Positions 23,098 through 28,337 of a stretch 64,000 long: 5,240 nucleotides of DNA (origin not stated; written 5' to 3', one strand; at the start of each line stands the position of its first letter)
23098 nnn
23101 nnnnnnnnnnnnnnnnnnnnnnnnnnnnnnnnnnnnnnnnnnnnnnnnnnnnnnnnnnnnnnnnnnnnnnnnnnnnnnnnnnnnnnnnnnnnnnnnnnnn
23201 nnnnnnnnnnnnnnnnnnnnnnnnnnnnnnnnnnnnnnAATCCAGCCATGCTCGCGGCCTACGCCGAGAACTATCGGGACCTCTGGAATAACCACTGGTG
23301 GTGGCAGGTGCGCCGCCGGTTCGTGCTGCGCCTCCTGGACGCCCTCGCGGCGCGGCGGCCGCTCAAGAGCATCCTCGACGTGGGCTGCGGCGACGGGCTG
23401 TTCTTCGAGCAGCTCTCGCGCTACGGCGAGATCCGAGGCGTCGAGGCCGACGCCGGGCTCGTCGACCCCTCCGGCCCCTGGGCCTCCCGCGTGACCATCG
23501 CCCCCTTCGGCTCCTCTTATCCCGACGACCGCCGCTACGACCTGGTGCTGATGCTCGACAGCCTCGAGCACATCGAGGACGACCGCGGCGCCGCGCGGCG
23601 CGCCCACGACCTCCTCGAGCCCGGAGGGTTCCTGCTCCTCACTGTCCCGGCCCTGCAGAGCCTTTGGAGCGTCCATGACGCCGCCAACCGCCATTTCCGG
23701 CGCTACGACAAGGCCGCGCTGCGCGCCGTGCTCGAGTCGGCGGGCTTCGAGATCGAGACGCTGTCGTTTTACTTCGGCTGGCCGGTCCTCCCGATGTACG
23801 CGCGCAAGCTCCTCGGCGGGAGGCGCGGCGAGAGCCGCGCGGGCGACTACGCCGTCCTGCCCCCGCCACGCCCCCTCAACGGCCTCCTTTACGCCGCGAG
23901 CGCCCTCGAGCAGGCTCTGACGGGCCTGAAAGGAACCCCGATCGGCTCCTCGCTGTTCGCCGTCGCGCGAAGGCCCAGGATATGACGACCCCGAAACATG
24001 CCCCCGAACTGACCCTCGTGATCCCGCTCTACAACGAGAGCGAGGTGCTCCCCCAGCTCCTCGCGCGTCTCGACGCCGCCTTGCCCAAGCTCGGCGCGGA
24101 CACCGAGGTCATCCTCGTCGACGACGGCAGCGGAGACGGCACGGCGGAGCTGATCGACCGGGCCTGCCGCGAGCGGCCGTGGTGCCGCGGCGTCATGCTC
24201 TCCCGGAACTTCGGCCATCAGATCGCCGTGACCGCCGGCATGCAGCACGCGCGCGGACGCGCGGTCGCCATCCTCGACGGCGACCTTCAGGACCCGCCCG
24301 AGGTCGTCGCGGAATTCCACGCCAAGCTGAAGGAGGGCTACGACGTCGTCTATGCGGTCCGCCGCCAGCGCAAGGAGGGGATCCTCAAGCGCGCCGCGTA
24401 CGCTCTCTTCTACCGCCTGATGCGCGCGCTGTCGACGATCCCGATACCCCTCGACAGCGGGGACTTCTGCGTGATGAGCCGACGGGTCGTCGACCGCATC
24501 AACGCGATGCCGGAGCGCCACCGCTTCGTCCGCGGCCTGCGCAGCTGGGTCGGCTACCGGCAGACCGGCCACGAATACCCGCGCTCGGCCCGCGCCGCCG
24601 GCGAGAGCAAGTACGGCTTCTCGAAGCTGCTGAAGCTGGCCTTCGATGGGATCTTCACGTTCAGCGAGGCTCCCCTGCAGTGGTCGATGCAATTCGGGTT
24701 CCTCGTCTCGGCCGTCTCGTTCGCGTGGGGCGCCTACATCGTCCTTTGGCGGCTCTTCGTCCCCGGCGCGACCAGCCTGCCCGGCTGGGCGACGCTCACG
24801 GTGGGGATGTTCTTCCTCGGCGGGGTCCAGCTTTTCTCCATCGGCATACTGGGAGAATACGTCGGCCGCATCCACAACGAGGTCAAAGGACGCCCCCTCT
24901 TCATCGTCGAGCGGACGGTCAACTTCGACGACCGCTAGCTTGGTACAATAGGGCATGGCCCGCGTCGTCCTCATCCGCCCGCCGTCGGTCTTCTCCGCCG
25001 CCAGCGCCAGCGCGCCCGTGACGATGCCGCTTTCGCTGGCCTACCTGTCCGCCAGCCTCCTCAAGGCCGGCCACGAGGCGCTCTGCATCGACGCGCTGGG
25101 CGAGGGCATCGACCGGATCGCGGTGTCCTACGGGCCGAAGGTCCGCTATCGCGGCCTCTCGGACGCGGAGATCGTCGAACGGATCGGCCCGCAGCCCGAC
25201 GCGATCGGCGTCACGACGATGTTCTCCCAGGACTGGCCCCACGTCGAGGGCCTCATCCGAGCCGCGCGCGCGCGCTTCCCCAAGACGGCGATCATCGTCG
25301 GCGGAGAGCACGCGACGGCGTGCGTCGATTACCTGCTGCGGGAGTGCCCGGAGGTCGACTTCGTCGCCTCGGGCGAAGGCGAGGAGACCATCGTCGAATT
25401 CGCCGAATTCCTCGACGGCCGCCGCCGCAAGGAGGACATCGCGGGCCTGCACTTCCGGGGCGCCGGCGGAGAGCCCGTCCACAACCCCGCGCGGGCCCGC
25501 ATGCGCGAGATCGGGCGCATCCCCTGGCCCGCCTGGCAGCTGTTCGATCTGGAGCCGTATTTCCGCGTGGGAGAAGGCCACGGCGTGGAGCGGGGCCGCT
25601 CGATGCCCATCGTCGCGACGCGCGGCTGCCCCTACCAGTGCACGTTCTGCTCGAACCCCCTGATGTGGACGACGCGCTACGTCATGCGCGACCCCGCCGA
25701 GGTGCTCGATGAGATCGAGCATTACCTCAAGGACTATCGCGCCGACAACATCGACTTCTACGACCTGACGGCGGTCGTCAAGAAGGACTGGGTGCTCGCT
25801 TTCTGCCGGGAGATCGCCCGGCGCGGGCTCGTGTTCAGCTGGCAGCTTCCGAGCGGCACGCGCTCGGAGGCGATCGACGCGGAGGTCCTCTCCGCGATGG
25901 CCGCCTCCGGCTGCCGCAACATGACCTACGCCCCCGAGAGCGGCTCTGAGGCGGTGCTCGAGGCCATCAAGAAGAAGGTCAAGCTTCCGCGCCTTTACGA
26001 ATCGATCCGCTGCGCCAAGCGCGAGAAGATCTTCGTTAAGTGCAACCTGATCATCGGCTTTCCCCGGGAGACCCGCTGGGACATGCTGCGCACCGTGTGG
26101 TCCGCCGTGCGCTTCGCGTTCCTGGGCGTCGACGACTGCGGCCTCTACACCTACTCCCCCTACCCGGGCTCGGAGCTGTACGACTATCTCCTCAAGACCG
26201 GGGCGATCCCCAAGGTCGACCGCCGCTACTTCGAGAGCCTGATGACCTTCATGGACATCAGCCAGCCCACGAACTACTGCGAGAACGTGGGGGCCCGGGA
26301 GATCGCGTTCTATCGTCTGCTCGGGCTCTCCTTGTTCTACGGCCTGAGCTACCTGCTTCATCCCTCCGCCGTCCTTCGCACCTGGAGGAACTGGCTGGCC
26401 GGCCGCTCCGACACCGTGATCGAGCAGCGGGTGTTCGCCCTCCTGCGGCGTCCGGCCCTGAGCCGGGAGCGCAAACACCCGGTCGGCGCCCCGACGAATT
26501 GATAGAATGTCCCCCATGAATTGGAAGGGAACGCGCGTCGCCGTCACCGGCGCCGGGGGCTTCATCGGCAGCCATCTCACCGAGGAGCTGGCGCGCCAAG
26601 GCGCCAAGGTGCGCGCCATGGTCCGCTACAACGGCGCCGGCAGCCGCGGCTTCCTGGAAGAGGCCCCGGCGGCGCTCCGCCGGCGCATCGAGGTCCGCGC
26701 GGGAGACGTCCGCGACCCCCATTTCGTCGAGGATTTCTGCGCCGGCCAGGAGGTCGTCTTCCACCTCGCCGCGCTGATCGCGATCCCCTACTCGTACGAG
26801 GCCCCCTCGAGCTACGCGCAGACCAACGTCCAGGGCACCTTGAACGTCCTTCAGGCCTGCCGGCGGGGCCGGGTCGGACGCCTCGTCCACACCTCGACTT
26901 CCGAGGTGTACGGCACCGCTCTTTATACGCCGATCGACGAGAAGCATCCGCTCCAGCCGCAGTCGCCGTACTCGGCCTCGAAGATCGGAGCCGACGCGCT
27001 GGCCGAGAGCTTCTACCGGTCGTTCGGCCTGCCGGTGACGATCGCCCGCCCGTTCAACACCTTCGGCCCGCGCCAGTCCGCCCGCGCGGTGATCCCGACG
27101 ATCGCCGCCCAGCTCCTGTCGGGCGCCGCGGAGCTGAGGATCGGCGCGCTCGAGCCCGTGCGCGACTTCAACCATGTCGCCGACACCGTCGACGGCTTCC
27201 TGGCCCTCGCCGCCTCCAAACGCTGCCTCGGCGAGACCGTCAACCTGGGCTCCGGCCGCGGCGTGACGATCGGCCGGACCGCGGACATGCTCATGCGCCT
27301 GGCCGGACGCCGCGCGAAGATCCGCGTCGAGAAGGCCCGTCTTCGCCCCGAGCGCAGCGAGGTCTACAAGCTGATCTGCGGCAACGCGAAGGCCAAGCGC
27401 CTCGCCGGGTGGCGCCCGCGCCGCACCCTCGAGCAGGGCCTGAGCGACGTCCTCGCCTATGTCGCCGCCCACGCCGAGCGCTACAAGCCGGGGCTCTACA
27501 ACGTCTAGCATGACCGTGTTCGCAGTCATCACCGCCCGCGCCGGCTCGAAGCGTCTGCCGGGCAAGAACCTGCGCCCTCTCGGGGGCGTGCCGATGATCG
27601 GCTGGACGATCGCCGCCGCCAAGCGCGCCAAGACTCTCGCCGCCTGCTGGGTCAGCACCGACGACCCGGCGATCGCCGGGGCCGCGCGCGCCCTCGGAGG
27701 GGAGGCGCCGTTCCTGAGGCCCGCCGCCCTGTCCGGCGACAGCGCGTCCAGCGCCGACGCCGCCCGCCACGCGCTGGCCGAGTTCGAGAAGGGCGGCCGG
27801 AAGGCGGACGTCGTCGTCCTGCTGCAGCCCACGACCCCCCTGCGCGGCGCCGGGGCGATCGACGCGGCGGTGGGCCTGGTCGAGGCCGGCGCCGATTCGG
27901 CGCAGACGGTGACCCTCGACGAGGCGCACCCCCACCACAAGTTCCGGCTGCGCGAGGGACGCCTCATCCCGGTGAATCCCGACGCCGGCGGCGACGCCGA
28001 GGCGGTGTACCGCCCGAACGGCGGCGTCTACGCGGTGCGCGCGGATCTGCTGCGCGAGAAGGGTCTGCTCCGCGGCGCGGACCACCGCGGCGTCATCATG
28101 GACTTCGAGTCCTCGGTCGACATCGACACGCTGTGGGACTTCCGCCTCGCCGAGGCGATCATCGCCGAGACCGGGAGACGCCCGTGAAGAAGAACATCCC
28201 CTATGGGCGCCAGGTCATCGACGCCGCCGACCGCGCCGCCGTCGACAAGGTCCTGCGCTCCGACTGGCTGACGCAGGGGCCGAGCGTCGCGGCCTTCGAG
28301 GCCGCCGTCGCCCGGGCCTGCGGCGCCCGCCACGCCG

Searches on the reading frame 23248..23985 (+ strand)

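Call 72: search_protein_families(library=pfam, proteins=[window:23248-23985:+], max_evalue=0.00001)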
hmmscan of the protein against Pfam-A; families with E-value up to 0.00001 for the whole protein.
window:23248-23985:+ (245 aa): 4 families
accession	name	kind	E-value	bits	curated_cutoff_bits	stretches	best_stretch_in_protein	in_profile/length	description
PF13489.12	Methyltransf_23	-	3.5e-21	76.1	27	1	22-171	5-163/164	Methyltransferase domain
PF08241.18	Methyltransf_11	-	5.2e-10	40.3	21.2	1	43-130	1-94/95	Methyltransferase domain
PF08242.18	Methyltransf_12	-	3.1e-09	37.9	30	1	43-129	1-98/98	Methyltransferase domain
PF13649.12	Methyltransf_25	-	7.6e-08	33.4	27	1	42-127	1-97/97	Methyltransferase domain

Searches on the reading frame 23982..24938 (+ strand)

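Call 72: search_protein_families(library=pfam, proteins=[window:23982-24938:+], max_evalue=0.00001)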
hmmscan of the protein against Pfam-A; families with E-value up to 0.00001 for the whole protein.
window:23982-24938:+ (318 aa): 1 family
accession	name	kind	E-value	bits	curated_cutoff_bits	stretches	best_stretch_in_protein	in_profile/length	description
PF00535.33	Glycos_transf_2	-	7.9e-28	97.9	23.3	1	12-172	2-166/168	Glycosyl transferase family 2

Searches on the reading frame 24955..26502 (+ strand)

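Call 72: search_protein_families(library=pfam, proteins=[window:24955-26502:+], max_evalue=0.00001)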
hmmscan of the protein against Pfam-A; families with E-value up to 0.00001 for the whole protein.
window:24955-26502:+ (515 aa): 2 families
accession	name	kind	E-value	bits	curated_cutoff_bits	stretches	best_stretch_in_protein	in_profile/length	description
PF04055.27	Radical_SAM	-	1.7e-17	64.5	29.5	1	219-380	1-162/166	Radical SAM superfamily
PF02310.24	B12-binding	-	1.4e-14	54.4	32.1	1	22-149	11-120/121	B12 binding domain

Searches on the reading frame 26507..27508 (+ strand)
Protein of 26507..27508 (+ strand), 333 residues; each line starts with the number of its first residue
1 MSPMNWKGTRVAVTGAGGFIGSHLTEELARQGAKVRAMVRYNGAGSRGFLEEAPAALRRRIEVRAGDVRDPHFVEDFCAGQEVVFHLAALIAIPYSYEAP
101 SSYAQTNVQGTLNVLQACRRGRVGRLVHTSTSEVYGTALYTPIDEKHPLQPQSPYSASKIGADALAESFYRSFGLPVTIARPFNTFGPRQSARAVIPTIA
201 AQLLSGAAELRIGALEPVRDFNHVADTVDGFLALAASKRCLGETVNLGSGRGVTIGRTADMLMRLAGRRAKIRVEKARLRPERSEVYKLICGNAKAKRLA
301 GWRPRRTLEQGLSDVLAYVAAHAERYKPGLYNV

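Call 72: search_protein_families(library=pfam, proteins=[window:26507-27508:+], max_evalue=0.00001)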
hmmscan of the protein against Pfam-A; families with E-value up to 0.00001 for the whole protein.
window:26507-27508:+ (333 aa): 8 families
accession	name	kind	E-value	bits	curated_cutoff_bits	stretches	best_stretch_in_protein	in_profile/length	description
PF16363.11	GDP_Man_Dehyd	-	2.9e-63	214.8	27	1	13-314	2-331/332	GDP-mannose 4,6 dehydratase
PF01370.27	Epimerase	-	3e-54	184.4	20.9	1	11-248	1-240/240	NAD dependent epimerase/dehydratase family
PF01073.25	3Beta_HSD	-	4.3e-21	75.6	22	1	12-221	1-215/280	3-beta hydroxysteroid dehydrogenase/isomerase family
PF07993.18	NAD_binding_4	-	4.9e-18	65.7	20.1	1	13-187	1-209/258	Male sterility protein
PF02719.21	Polysacc_synt_2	-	1.1e-16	61.3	20.2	1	11-280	1-264/293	Polysaccharide biosynthesis protein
PF13460.12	NAD_binding_10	-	2.2e-12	47.7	27.2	1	15-183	1-144/184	NAD(P)H-binding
PF04321.23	RmlD_sub_bind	-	9.3e-12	45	27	1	10-161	2-131/287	RmlD substrate binding domain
PF00106.31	adh_short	-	2.8e-08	33.9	26.6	1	11-169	3-163/195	short chain dehydrogenase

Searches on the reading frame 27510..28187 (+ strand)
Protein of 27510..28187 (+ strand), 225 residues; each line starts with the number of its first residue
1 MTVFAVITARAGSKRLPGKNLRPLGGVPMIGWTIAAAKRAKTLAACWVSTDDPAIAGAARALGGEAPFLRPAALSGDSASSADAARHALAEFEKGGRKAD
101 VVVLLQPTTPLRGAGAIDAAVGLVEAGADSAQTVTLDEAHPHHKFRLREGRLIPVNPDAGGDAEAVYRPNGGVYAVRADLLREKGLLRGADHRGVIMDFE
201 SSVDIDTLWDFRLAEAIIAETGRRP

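Call 72: search_protein_families(library=pfam, proteins=[window:27510-28187:+], max_evalue=0.00001)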
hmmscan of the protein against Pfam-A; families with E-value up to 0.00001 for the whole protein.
window:27510-28187:+ (225 aa): 1 family
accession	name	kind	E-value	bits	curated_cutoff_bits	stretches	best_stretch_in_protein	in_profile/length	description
PF02348.25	CTP_transf_3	-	1.6e-20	74.3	22.6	1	5-121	2-111/217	Cytidylyltransferase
